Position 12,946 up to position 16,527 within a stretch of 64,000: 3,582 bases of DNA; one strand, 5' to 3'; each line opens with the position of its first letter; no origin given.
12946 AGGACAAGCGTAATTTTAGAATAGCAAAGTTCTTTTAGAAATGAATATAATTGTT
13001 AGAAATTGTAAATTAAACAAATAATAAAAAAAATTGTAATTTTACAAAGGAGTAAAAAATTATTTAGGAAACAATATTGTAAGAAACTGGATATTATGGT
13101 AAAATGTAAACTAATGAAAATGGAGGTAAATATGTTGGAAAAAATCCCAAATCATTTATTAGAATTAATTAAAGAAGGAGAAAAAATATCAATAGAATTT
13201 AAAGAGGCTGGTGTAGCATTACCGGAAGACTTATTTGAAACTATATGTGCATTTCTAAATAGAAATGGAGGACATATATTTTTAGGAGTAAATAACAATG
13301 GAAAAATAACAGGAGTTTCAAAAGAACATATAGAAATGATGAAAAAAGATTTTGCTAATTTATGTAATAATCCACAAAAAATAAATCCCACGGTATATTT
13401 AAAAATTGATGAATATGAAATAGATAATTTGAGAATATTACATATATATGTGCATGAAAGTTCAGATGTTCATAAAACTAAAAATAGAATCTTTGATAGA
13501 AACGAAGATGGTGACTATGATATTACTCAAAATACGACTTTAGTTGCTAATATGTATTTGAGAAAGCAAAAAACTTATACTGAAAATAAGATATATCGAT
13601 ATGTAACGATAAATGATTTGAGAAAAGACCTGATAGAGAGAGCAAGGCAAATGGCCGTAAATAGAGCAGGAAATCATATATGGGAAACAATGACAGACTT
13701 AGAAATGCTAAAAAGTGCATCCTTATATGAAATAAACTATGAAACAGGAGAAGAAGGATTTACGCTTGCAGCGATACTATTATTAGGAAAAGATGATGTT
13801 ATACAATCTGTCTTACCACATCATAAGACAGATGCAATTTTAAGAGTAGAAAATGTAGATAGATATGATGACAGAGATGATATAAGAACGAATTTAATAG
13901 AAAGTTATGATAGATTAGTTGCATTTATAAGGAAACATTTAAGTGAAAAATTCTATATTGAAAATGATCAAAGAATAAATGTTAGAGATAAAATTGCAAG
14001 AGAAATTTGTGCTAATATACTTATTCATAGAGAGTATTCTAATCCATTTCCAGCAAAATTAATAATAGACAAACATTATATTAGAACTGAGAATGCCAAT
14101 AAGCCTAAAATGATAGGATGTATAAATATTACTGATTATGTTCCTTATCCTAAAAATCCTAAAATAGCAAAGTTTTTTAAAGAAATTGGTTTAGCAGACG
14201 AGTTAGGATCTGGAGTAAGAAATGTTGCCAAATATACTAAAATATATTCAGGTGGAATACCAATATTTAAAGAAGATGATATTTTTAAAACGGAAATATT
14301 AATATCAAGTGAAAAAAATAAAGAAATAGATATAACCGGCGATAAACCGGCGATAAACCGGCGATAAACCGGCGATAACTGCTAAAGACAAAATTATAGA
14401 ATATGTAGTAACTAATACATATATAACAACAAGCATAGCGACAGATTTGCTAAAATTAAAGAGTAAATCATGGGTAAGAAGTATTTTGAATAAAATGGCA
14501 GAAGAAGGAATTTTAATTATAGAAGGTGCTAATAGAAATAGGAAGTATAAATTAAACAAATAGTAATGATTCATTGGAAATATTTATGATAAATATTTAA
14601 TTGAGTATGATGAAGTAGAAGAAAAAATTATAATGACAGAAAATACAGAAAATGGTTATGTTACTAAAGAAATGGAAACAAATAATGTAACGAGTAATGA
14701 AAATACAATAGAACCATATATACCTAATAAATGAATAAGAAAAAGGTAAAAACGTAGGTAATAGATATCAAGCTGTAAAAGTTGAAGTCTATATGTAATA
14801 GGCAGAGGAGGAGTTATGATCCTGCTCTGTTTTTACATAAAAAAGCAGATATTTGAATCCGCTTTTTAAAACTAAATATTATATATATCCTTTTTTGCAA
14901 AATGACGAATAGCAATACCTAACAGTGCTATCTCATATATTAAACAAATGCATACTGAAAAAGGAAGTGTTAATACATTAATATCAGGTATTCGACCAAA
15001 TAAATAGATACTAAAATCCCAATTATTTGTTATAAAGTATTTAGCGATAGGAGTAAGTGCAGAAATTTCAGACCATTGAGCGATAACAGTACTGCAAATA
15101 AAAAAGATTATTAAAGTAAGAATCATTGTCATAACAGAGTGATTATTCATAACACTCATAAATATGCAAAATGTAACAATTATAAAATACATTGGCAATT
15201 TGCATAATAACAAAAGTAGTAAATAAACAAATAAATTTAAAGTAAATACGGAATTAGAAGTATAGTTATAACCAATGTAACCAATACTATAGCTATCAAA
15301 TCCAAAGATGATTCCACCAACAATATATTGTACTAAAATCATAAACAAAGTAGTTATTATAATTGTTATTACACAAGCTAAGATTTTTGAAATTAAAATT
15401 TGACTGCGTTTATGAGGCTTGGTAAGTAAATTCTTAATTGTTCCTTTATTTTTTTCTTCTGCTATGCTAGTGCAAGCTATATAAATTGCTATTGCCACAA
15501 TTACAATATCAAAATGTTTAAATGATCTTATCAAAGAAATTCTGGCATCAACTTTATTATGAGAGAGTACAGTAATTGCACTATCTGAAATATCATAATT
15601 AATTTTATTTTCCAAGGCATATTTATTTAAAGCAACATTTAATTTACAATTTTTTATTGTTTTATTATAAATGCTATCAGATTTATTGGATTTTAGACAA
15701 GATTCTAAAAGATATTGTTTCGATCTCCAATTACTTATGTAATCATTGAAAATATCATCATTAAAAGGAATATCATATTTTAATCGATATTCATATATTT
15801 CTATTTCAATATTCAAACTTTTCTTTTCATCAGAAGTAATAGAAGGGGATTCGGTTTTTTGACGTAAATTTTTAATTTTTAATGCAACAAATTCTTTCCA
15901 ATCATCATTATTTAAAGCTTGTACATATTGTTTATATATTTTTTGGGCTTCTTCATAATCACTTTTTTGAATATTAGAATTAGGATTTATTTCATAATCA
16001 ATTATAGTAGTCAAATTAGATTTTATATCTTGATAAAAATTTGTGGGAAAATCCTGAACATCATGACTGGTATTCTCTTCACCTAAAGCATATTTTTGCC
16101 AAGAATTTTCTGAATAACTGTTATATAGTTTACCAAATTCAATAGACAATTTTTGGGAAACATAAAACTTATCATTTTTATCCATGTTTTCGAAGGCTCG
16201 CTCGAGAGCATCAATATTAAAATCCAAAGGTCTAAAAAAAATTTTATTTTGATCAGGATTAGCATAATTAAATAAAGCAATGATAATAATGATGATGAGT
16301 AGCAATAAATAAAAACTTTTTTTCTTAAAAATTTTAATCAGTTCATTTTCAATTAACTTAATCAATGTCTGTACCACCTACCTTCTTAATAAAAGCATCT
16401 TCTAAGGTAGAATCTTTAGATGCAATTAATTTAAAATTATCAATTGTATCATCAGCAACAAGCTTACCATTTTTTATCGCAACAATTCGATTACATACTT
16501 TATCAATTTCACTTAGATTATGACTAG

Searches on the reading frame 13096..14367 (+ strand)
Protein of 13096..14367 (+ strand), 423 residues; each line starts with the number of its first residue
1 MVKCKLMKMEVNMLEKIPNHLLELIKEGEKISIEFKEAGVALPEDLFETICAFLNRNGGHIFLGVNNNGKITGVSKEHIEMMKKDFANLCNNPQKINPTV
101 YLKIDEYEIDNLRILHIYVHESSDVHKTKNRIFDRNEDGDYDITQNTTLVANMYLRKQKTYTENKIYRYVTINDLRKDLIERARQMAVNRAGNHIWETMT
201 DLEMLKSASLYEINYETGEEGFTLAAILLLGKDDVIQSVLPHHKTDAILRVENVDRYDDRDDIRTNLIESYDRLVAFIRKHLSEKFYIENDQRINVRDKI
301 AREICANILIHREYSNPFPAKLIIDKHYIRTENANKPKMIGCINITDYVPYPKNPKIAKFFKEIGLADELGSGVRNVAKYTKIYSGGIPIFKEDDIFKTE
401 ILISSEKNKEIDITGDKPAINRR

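Call 53: search_protein_families(library=pfam, proteins=[window:13096-14367:+], max_evalue=0.00001)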
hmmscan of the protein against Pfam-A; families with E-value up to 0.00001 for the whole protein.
window:13096-14367:+ (423 aa): 1 family
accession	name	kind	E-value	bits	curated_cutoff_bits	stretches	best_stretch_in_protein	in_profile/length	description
PF04326.19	SLFN_AlbA_2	-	3.8e-19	69.8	25.3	1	29-141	1-115/118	Schlafen, AlbA_2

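Call 82: search_protein_families(library=padloc, proteins=[window:13096-14367:+], max_evalue=0.001)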
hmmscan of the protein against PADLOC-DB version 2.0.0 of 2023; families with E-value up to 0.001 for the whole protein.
window:13096-14367:+ (423 aa): 1 family
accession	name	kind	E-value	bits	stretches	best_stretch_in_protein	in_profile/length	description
PDLC02402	Aga_SIR2-PNTD1-PNTD2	-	4.1e-06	23.2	1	202-396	353-554/876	Class I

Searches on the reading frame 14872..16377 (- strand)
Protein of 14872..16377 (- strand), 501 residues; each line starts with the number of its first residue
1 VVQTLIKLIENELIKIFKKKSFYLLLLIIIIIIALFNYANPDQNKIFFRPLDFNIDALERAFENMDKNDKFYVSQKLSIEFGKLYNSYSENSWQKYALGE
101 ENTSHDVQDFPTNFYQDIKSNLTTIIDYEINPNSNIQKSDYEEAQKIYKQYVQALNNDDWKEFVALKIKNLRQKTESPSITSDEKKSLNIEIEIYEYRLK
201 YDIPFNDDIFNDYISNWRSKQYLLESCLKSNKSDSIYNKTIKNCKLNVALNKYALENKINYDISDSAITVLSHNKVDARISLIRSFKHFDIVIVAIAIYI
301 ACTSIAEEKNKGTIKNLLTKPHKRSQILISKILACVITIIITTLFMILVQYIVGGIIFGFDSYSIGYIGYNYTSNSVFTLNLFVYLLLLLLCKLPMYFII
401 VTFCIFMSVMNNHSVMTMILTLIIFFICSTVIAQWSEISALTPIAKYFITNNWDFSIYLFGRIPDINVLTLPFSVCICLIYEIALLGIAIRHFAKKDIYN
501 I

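Call 53: search_protein_families(library=pfam, proteins=[window:14872-16377:-], max_evalue=0.00001)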
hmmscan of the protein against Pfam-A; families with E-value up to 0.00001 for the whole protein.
window:14872-16377:- (501 aa): 2 families
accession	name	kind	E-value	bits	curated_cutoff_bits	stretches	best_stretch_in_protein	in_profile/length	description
PF12679.13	ABC2_membrane_2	-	5.7e-20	72.2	27.2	1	8-497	3-282/283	ABC-2 family transporter protein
PF12730.13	ABC2_membrane_4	-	4.9e-11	43.4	27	1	289-426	56-177/179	ABC-2 family transporter protein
